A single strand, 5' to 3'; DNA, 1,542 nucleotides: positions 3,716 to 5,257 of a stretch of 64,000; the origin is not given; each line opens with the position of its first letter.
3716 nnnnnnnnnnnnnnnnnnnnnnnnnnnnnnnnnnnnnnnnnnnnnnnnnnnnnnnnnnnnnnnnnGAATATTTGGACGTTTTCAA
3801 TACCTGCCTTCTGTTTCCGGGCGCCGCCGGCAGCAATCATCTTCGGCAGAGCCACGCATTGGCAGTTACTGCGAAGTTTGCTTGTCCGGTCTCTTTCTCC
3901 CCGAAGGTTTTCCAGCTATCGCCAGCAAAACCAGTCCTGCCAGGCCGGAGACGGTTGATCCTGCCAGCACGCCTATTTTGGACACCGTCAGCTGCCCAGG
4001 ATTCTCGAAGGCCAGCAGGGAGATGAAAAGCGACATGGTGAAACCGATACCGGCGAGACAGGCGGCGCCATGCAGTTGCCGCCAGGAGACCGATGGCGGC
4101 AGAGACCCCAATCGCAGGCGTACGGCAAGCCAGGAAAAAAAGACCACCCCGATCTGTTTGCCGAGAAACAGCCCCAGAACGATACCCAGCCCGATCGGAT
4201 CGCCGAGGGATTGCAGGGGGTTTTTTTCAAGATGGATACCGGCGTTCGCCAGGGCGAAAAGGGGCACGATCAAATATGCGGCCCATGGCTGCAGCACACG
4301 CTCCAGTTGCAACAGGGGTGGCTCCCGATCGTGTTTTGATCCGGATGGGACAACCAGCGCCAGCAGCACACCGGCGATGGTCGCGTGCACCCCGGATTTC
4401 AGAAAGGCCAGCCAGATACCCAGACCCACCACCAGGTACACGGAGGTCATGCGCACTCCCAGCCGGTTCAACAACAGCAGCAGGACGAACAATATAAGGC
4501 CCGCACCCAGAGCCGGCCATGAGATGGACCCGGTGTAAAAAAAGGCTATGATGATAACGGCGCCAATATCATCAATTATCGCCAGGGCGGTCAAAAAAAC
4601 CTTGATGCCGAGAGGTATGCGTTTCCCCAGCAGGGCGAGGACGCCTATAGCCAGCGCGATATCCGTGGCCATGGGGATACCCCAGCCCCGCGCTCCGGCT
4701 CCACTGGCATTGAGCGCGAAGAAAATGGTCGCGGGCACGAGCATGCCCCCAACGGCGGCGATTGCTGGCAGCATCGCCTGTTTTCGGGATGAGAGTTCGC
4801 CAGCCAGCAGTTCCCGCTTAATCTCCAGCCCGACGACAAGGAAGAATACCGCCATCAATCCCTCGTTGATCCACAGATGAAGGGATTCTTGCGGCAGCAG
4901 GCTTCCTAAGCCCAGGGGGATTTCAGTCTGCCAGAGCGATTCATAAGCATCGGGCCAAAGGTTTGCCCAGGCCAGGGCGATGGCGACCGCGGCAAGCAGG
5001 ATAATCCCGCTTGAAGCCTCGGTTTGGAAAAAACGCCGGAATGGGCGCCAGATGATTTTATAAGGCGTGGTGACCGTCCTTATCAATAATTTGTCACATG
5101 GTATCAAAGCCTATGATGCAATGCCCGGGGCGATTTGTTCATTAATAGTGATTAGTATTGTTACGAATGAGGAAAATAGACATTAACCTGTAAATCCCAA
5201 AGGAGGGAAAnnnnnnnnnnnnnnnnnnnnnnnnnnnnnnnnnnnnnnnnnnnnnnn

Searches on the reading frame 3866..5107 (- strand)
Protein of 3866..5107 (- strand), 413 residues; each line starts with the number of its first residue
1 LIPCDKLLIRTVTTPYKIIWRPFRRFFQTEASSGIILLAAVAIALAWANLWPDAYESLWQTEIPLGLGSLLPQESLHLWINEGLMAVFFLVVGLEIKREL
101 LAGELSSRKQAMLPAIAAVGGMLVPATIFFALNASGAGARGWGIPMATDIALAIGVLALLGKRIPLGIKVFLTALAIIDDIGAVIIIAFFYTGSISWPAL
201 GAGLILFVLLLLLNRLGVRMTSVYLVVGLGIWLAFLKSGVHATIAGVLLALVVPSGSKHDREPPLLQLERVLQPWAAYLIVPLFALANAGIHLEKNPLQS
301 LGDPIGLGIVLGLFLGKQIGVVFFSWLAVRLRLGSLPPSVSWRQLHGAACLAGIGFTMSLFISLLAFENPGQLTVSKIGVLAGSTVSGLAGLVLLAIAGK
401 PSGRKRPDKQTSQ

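Call 36: search_protein_families(library=pfam, proteins=[window:3866-5107:-], max_evalue=0.00001)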
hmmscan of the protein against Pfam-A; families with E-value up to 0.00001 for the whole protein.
window:3866-5107:- (413 aa): 1 family
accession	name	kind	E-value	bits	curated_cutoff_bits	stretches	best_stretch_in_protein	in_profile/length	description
PF06965.17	Na_H_antiport_1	-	7.4e-148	492.8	23.5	1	25-395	2-374/374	Na+/H+ antiporter 1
